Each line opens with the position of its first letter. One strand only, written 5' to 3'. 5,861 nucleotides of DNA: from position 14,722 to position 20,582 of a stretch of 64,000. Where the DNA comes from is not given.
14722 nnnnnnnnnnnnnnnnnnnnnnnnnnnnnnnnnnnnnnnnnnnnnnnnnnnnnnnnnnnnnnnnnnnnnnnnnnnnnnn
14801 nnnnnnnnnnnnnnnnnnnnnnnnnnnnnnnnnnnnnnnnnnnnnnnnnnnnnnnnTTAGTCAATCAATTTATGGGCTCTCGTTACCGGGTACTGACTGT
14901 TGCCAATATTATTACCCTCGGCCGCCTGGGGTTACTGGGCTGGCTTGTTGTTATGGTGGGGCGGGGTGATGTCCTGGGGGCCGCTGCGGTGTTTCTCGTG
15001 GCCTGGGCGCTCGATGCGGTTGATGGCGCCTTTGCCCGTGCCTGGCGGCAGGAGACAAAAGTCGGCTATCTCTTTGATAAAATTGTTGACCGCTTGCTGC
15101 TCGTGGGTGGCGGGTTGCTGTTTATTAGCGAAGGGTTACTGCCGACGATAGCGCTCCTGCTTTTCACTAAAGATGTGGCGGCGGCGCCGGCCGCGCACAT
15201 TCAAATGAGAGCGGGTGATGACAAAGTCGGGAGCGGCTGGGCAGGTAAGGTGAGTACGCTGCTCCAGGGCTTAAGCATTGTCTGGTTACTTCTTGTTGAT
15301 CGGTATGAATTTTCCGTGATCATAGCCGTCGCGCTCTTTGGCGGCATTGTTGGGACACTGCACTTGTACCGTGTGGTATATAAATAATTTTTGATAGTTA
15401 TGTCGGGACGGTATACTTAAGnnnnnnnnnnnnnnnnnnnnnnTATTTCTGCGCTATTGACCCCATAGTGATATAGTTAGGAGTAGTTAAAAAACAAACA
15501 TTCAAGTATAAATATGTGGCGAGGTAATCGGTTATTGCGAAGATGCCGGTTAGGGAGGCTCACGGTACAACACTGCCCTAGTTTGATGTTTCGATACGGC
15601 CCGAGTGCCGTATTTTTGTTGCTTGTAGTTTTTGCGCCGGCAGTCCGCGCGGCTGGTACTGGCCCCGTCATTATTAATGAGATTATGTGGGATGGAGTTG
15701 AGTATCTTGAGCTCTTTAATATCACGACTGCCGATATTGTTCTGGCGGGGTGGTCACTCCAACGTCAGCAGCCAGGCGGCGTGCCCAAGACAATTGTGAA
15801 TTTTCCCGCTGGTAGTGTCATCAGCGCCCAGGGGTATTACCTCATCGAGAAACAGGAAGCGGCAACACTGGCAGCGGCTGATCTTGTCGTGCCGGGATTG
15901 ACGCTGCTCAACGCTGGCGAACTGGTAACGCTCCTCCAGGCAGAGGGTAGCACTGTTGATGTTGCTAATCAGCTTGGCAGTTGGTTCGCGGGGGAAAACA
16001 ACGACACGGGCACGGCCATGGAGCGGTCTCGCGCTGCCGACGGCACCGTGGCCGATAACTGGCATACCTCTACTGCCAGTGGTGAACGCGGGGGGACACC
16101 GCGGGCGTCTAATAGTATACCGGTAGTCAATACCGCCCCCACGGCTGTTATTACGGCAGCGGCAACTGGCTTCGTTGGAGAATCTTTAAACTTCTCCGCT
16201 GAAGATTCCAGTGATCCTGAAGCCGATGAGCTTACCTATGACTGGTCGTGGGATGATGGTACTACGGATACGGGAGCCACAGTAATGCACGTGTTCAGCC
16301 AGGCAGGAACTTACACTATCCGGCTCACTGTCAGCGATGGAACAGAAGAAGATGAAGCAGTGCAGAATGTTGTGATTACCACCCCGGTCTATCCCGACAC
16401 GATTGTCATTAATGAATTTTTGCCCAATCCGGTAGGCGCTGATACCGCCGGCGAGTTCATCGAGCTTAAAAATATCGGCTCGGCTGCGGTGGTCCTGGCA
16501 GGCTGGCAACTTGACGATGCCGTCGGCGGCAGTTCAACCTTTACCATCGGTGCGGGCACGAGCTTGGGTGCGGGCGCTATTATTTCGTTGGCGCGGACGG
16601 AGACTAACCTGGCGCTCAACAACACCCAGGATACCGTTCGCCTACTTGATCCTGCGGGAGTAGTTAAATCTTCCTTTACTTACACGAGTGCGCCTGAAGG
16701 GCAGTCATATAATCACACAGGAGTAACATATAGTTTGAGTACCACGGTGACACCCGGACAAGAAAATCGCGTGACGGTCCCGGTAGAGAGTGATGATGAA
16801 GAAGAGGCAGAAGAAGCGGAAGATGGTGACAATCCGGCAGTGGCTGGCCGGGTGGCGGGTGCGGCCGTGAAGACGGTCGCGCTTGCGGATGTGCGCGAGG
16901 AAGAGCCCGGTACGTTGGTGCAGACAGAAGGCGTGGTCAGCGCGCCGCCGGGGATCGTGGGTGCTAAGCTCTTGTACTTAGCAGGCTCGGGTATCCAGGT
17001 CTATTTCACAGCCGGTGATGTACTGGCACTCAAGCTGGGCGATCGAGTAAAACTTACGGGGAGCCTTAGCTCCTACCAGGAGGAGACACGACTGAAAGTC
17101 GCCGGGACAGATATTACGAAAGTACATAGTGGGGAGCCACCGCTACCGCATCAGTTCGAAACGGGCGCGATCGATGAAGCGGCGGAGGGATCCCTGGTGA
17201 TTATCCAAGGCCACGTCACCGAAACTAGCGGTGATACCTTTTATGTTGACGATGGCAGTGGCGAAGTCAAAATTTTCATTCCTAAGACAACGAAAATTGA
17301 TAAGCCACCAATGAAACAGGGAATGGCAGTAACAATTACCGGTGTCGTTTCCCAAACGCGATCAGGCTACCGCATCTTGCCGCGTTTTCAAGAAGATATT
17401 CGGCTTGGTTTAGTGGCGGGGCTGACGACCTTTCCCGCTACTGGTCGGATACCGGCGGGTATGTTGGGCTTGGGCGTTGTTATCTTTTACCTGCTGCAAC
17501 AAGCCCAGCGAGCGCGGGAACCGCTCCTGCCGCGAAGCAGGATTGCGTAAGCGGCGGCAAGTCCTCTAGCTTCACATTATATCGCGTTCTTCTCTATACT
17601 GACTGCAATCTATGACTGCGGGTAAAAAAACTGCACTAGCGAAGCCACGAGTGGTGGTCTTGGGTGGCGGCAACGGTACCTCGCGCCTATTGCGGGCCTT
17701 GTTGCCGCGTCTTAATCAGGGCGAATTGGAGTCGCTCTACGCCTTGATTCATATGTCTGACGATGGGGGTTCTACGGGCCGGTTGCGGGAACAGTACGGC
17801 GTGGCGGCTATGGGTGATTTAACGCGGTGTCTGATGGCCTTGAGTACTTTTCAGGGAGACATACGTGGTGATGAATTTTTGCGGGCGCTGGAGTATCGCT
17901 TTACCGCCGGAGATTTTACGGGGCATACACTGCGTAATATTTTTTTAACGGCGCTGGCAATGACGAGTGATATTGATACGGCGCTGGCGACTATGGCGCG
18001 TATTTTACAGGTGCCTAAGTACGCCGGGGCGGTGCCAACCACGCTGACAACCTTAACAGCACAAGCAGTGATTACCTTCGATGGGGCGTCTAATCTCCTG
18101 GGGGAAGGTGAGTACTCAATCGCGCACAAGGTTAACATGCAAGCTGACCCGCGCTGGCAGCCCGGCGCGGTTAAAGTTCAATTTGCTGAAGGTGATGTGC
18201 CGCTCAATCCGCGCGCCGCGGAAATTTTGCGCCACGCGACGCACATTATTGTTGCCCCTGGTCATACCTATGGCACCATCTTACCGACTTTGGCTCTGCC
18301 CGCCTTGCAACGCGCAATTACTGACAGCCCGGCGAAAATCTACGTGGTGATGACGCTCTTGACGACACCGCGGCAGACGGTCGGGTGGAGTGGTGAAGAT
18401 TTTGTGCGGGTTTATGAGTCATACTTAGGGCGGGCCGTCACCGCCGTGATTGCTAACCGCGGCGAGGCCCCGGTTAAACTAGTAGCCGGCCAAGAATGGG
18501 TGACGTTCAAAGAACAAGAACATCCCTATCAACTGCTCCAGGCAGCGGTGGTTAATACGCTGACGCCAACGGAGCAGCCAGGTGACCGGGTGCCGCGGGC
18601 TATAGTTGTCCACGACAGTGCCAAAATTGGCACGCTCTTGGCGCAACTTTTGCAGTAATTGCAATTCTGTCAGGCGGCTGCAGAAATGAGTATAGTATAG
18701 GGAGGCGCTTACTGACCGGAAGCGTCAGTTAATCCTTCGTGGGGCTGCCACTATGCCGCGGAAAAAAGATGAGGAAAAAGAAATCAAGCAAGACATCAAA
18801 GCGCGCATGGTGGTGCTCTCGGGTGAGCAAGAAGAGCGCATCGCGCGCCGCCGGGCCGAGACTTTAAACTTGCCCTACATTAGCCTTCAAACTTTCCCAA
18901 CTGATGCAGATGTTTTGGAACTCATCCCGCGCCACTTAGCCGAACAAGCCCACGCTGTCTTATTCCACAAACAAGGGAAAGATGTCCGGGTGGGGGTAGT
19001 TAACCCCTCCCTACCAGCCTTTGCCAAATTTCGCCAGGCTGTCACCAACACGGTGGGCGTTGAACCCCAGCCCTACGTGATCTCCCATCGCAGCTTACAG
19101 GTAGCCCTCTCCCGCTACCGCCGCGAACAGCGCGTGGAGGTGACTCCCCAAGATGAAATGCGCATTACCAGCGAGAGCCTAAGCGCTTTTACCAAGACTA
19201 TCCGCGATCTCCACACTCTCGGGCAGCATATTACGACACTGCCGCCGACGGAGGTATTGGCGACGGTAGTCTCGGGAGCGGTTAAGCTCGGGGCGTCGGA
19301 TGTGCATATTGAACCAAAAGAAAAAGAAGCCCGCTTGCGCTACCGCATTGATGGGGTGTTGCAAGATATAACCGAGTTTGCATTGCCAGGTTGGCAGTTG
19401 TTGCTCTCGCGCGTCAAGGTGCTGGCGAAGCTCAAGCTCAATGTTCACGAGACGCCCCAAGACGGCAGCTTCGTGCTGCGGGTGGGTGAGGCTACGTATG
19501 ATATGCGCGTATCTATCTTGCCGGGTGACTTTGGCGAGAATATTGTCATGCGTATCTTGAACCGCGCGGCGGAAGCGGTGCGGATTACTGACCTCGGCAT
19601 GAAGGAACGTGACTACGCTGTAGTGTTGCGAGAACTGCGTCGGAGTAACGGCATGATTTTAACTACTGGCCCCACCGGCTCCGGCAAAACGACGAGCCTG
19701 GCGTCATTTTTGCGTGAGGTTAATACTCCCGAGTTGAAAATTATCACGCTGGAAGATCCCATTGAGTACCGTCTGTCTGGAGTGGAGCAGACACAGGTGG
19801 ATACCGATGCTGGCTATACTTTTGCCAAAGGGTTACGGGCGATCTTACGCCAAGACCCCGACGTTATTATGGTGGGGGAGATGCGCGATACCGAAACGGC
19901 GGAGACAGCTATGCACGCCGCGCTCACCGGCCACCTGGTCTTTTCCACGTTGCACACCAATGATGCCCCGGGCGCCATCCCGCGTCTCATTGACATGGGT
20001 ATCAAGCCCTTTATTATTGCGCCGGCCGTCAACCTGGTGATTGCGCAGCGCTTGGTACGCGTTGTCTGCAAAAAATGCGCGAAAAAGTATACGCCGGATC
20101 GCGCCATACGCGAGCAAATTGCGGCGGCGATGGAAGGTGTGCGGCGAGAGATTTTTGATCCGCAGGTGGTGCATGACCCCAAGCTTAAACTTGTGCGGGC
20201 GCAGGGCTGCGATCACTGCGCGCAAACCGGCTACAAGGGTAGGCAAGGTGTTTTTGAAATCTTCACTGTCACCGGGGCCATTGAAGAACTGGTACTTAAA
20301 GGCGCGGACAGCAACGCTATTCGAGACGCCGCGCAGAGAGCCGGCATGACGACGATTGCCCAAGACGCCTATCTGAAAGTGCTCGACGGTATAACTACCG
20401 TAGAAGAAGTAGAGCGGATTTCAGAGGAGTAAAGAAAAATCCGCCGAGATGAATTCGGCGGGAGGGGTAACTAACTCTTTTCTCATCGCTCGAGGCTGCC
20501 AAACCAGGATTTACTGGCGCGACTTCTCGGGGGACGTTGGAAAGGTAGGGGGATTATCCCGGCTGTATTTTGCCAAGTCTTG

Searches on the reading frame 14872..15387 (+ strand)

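Call 55: search_protein_families(library=pfam, proteins=[window:14872-15387:+], max_evalue=0.001)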
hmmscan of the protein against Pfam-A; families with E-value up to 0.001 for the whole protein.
window:14872-15387:+ (171 aa): 1 family
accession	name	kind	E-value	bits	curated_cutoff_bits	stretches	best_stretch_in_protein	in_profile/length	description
PF01066.26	CDP-OH_P_transf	-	2.1e-19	70.8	22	1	9-155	2-147/152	CDP-alcohol phosphatidyltransferase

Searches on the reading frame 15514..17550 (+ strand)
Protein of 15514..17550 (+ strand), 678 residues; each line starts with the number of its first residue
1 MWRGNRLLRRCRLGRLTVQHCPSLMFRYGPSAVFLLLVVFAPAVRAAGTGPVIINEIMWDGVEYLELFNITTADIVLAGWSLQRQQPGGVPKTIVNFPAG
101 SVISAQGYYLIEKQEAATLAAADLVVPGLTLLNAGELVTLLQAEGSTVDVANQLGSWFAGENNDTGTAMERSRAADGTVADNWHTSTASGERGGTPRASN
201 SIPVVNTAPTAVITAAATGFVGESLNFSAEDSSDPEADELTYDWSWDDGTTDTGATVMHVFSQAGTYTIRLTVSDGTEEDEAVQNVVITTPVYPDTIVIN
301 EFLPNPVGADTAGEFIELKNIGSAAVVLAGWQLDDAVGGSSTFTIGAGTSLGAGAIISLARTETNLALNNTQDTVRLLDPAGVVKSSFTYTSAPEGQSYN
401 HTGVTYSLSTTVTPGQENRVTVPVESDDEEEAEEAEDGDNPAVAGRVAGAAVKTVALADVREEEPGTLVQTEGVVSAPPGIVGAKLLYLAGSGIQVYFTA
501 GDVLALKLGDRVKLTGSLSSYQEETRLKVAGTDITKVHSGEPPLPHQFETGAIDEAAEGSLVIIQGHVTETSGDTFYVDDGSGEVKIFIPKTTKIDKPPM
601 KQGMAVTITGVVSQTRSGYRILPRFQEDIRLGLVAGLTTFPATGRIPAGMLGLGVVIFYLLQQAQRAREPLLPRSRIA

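Call 55: search_protein_families(library=pfam, proteins=[window:15514-17550:+], max_evalue=0.001)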
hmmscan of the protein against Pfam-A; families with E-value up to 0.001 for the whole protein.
window:15514-17550:+ (678 aa): 5 families
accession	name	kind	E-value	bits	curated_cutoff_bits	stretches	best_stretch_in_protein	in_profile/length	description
PF00932.25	LTD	-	6.2e-32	110.7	34.3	2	295-391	6-108/109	Lamin Tail Domain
PF18911.6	PKD_4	-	1.2e-19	70.5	27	1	206-289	1-84/85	PKD domain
PF00801.26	PKD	-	3.1e-12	46.8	23.5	1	221-286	13-78/80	PKD domain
PF01336.31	tRNA_anti-codon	-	1.6e-06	28.4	27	0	562-621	1-67/75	OB-fold nucleic acid binding domain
PF16100.11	RMI2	-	0.00047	20.4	29.4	0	560-617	39-99/132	RecQ-mediated genome instability protein 2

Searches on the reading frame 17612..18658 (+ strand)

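Call 55: search_protein_families(library=pfam, proteins=[window:17612-18658:+], max_evalue=0.001)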
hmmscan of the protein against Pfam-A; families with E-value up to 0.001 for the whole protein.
window:17612-18658:+ (348 aa): 1 family
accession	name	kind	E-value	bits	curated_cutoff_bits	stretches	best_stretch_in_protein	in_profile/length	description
PF01933.23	CofD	-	9.4e-43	146.9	30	1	14-303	1-267/290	2-phospho-L-lactate transferase CofD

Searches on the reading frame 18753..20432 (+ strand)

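Call 55: search_protein_families(library=pfam, proteins=[window:18753-20432:+], max_evalue=0.001)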
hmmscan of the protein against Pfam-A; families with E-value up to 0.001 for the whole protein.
window:18753-20432:+ (559 aa): 3 families
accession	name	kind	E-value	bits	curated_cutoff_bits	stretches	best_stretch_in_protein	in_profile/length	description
PF00437.27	T2SSE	-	4.1e-121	404.5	24.9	1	167-555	10-370/370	Type II/IV secretion system protein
PF05157.20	MshEN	-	4.2e-10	39.9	23.1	1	38-127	1-88/90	MshEN domain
PF13401.12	AAA_22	-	0.00044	21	27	0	298-326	4-32/130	AAA domain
